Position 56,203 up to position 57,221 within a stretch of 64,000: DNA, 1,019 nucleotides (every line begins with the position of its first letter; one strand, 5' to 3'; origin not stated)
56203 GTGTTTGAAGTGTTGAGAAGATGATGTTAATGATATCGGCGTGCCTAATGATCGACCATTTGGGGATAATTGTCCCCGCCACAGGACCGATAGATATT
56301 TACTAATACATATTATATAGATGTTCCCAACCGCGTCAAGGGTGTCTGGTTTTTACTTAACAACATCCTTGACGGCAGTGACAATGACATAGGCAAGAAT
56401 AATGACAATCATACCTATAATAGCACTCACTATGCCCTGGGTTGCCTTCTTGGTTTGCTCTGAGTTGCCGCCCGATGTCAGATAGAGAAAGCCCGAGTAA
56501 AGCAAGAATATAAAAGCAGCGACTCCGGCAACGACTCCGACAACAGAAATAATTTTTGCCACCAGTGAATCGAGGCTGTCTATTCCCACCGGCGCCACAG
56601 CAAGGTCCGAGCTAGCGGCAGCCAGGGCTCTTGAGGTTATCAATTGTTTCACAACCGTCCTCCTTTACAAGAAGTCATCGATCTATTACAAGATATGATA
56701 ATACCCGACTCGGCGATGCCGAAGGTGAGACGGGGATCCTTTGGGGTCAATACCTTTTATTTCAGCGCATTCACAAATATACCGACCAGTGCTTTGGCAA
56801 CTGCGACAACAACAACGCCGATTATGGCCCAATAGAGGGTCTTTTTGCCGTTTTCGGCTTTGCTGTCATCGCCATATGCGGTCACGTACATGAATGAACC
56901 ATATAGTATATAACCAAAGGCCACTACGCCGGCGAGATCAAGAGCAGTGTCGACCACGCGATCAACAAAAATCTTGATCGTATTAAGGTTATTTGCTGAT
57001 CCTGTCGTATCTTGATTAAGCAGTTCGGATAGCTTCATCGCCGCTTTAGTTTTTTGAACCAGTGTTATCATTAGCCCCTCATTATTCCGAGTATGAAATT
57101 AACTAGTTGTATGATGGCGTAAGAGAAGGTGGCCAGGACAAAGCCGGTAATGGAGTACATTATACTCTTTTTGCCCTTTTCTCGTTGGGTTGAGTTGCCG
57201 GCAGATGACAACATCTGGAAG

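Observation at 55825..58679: Cluster of five paralogous pilin-like proteins, including one with a 300-aa extracellular head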

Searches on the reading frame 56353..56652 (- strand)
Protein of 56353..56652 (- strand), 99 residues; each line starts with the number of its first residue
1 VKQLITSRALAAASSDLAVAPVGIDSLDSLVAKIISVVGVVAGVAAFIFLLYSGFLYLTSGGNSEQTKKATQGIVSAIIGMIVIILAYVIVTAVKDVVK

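Call 3: search_protein_families(library=pfam, proteins=[window:56353-56652:-], max_evalue=1)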
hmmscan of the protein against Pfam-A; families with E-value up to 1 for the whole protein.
window:56353-56652:- (99 aa): 14 families
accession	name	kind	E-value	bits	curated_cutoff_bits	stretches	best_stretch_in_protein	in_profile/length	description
PF18895.5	T4SS_pilin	-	6.2e-10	39.5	26.6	1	25-94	3-71/71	Type IV secretion system pilin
PF04290.18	DctQ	-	0.004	17.5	28.3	1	25-93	55-126/132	Tripartite ATP-independent periplasmic transporters, DctQ component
PF02322.20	Cyt_bd_oxida_II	-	0.0084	15.9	35.6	1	28-92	146-206/302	Cytochrome bd terminal oxidase subunit II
PF20599.3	DUF6796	-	0.0096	16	26.9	1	30-91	91-151/225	Family of unknown function (DUF6796)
PF11700.14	ATG22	-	0.024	13.8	24.1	1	26-96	184-254/482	Vacuole effluxer Atg22 like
PF15183.11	MRAP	-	0.038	14.4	27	1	32-69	34-71/89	Melanocortin-2 receptor accessory protein family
PF01578.25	Cytochrom_C_asm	-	0.038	14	29.9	1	47-94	163-207/212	Cytochrome C assembly protein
PF06664.17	WLS-like_TM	-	0.082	12.7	28.3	1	33-95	149-213/247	Wntless-like, transmembrane domain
PF13105.11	DUF3959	-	0.086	12.6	25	1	33-90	5-61/238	Protein of unknown function (DUF3959)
PF12576.13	DUF3754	-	0.087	13.2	27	1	26-86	57-104/137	Protein of unknown function (DUF3754)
PF21954.1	TUNAR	-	0.1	13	27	1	70-92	25-47/48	TUNAR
PF20712.2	CyanoTRADDas_TM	-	0.17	12.5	24.3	1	32-84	6-58/68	Cyanobacterial TRADD-N associated 2-Transmembrane domain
PF04148.18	Erv26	-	0.23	11.8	22.2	1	33-90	5-61/202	Transmembrane adaptor Erv26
PF20990.2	DUF2207_C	-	0.23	11.6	33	1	29-91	132-181/247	Predicted membrane protein (DUF2207) C-terminal domain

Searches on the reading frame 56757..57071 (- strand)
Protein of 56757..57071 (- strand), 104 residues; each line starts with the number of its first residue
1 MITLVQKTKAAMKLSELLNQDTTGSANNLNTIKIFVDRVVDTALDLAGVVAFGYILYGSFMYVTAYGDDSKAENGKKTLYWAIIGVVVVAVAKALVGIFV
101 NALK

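Call 3: search_protein_families(library=pfam, proteins=[window:56757-57071:-], max_evalue=1)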
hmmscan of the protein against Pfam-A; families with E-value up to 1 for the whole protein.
window:56757-57071:- (104 aa): 4 families
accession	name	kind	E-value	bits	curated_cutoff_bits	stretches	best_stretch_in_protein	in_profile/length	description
PF18895.5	T4SS_pilin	-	7.9e-12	45.5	26.6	1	35-99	8-71/71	Type IV secretion system pilin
PF04956.18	TrbC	-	0.00024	21.7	27.9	1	27-98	34-97/98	TrbC/VIRB2 pilin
PF04290.18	DctQ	-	0.047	14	28.3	1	36-99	61-123/132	Tripartite ATP-independent periplasmic transporters, DctQ component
PF20088.4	DUF6480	-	0.058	13.7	25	1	70-101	45-76/78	Family of unknown function (DUF6480)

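Call 65: find_homologous_proteins(query=A4, max_evalue=0.01)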
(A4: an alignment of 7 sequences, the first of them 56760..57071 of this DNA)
Query A4 (7 sequences) (104 aa, profile of the alignment): 176 proteins with E <= 0.01 among 2597 candidates; the best 120 are listed.
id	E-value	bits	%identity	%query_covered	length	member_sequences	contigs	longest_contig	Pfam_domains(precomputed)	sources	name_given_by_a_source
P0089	2.4e-40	155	47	63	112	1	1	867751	PF18895.6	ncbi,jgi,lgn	ncbi:MAG: hypothetical protein WC227_00595 [Patescibacteria group bacterium]|jgi:hypothetical protei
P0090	2.7e-37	145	43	80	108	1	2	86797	PF18895.6,PF04956.19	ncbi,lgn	-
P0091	3.8e-37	145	59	99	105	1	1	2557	PF18895.6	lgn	-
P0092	1.4e-36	143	100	100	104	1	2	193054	PF18895.6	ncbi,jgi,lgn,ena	ncbi:MAG: hypothetical protein WCT32_05680 [Patescibacteria group bacterium]|jgi:hypothetical protei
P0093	2.0e-35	139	32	99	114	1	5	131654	PF18895.6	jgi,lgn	-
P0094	4.7e-33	132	37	92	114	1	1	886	PF18895.6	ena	-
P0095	7.9e-33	131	41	67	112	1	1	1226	PF18895.6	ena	-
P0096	1.2e-32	130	34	99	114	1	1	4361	PF18895.6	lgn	-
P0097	6.4e-31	125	39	73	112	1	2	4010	PF18895.6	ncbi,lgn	-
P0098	1.5e-27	114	53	73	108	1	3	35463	PF18895.6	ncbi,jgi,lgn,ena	-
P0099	2.6e-27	113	52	88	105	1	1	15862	PF18895.6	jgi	jgi:small-conductance mechanosensitive channel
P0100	4.4e-27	112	44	82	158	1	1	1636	PF18895.6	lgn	-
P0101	7.4e-27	112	51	88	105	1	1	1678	PF18895.6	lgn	-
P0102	1.4e-26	111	40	95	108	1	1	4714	PF18895.6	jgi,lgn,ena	-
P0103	1.4e-26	111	42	83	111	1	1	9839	PF18895.6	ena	-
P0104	2.1e-26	110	45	99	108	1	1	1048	PF18895.6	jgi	jgi:hypothetical protein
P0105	4.8e-26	109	48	94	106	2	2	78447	PF18895.6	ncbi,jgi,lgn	jgi:hypothetical protein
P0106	1.3e-25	108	49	80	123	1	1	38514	PF18895.6,PF04956.19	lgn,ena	-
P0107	1.4e-25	108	51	63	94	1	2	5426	PF18895.6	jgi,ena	-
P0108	1.6e-25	107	46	96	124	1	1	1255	PF18895.6,PF04956.19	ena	-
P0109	1.6e-25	107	47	75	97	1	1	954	PF18895.6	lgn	-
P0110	2.3e-25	107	45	76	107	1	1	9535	PF18895.6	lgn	-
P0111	3.3e-25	106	44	98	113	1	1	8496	PF18895.6,PF04956.19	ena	-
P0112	6.3e-25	105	40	75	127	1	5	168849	PF18895.6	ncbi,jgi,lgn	jgi:hypothetical protein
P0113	8.8e-25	105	51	77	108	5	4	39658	PF18895.6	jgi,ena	-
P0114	9.8e-25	105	47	74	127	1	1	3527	PF18895.6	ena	-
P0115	1.0e-24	105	45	99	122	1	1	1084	PF18895.6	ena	-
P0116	1.1e-24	105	48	70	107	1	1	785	PF18895.6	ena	-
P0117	1.7e-24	104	36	97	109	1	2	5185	PF18895.6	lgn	-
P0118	1.8e-24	104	44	99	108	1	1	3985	PF18895.6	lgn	-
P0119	2.5e-24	104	41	87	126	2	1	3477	PF18895.6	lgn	-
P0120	2.5e-24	104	38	96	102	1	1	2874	PF18895.6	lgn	-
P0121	2.6e-24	103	37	80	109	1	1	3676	PF18895.6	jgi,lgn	-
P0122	4.8e-24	103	49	70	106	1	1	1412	PF18895.6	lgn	-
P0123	5.0e-24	103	48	43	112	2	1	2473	PF18895.6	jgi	jgi:hypothetical protein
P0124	5.6e-24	102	45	75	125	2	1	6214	PF18895.6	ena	-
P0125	8.2e-24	102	41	85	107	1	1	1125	PF18895.6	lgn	-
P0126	1.1e-23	102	37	75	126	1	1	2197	PF18895.6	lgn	-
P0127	1.1e-23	101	36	74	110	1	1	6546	PF18895.6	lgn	-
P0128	1.1e-23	101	44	68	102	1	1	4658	PF18895.6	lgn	-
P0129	1.3e-23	101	47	74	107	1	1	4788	PF18895.6,PF04956.19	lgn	-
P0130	1.5e-23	101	44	84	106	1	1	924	PF18895.6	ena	-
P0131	4.2e-23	100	43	89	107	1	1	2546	PF18895.6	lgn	-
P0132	4.2e-23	100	40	85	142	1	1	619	PF18895.6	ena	-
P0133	4.6e-23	99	38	84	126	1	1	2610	PF18895.6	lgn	-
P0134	4.8e-23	99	41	83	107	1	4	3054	PF18895.6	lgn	-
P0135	6.1e-23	99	30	100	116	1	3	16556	PF18895.6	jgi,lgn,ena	-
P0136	6.8e-23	99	49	70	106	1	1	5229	PF18895.6,PF04956.19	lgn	-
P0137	7.0e-23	99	63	46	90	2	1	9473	PF18895.6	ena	-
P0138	9.0e-23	99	41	72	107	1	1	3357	PF18895.6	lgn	-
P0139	1.1e-22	98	41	72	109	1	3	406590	PF18895.6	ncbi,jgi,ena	ncbi:MAG: hypothetical protein WCI57_04820 [Candidatus Berkelbacteria bacterium]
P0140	1.4e-22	98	39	95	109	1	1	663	PF18895.6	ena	-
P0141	1.6e-22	98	38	96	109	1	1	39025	PF18895.6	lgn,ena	-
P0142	1.6e-22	98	39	91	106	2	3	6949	PF18895.6,PF04956.19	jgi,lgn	-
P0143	1.8e-22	98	33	97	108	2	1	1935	PF18895.6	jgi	-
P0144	2.2e-22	97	46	80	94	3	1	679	PF18895.6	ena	-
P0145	2.4e-22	97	45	70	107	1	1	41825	PF18895.6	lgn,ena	-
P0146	2.5e-22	97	40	83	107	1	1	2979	PF18895.6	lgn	-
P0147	2.6e-22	97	44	82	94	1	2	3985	PF18895.6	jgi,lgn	-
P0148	2.7e-22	97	43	76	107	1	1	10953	PF18895.6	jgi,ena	-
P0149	3.5e-22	97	53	73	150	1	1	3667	PF18895.6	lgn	-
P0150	4.0e-22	96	42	83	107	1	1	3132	PF18895.6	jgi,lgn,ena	-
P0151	4.6e-22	96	41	83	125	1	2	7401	PF18895.6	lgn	-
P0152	5.1e-22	96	36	88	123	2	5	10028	PF18895.6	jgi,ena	-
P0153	5.5e-22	96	48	58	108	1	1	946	PF18895.6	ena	-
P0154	6.7e-22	96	45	70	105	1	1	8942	PF18895.6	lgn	-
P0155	8.0e-22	95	44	80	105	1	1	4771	PF18895.6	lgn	-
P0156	8.3e-22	95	37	72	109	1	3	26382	PF18895.6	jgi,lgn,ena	-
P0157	9.2e-22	95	37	78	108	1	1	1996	PF18895.6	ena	-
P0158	9.2e-22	95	53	53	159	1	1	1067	PF18895.6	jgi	-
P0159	1.0e-21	95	40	78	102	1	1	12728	PF18895.6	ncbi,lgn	-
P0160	1.2e-21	95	42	70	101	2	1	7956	PF18895.6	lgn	-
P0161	1.2e-21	95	39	76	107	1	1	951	PF18895.6,PF04956.19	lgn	-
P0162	1.4e-21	95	45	66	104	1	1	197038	PF18895.6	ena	-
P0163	2.1e-21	94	49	70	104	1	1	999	PF18895.6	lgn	-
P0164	2.2e-21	94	48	59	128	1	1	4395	PF18895.6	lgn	-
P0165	2.4e-21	94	38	71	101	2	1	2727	PF18895.6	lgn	-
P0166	2.5e-21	94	48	70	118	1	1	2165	PF18895.6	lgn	-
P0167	2.6e-21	94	51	89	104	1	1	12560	PF18895.6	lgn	-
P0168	3.5e-21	93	38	96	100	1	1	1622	PF18895.6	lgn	-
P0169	3.7e-21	93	49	73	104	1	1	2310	PF18895.6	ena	-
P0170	4.0e-21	93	47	56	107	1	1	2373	PF18895.6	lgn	-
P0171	4.9e-21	93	34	100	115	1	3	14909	PF18895.6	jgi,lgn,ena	-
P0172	5.4e-21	93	41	92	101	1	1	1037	PF18895.6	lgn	-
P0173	5.5e-21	93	38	97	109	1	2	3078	PF18895.6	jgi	-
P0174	5.8e-21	93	50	56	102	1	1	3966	PF18895.6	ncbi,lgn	-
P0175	6.0e-21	93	41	72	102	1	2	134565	PF18895.6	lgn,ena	-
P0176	6.6e-21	93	43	70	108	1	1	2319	PF18895.6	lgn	-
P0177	1.0e-20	92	40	70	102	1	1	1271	PF18895.6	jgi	jgi:hypothetical protein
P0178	1.3e-20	92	50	73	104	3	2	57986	PF18895.6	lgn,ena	-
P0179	2.2e-20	91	44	74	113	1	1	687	PF18895.6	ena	-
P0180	2.8e-20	90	43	67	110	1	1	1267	PF18895.6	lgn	-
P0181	2.9e-20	90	39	79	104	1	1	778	PF18895.6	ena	-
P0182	4.8e-20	90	41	96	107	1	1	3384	PF18895.6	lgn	-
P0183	5.2e-20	90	41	78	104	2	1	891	PF18895.6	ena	-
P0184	5.6e-20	90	47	74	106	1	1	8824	PF18895.6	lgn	-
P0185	7.5e-20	89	40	70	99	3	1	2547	PF18895.6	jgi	jgi:hypothetical protein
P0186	7.8e-20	89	43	83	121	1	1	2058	PF18895.6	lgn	-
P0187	9.1e-20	89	44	89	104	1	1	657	PF18895.6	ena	-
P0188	1.6e-19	88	48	66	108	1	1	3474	PF18895.6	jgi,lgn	-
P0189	2.3e-19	88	41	55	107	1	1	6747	PF18895.6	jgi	jgi:hypothetical protein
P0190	2.9e-19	87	45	62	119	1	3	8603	PF18895.6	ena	-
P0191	3.4e-19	87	38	91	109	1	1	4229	PF18895.6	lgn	-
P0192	1.1e-18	85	36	87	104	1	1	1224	PF18895.6,PF04956.19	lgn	-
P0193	2.4e-18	84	44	85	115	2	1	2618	PF18895.6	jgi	-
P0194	2.4e-18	84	34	80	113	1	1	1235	PF18895.6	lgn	-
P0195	2.8e-18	84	44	77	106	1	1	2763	PF18895.6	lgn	-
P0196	4.6e-18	83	39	92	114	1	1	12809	PF18895.6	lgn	-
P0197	1.3e-17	82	52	59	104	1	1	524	PF18895.6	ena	-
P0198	2.9e-17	81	48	78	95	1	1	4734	PF18895.6,PF04956.19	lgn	-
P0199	7.3e-17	79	54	57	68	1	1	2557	PF18895.6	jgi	-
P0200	9.3e-17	79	36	66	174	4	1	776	PF18895.6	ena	-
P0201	1.1e-16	79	43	66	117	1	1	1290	PF18895.6,PF04956.19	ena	-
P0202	1.2e-16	79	35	76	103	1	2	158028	PF18895.6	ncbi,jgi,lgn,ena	ncbi:MAG: hypothetical protein WC080_03155 [Patescibacteria group bacterium]|jgi:hypothetical protei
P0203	2.1e-16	78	40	70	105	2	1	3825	PF18895.6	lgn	-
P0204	5.1e-16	77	37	83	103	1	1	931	PF18895.6,PF04956.19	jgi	jgi:FtsH-binding integral membrane protein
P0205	2.9e-15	74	51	34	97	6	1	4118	PF18895.6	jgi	jgi:TRAP-type C4-dicarboxylate transport system permease small subunit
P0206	3.5e-15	74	50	50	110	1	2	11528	PF18895.6,PF04956.19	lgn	-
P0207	1.8e-14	72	38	75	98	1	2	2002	PF18895.6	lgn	-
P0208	4.1e-14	71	33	84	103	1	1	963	PF18895.6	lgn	-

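Call 83: search_dna_similar(query=window:56760-57071:-, collection=plasmids, mode=protein, max_evalue=1, max_rows=25)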
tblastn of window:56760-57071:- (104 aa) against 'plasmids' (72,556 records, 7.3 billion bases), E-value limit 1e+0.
No match.
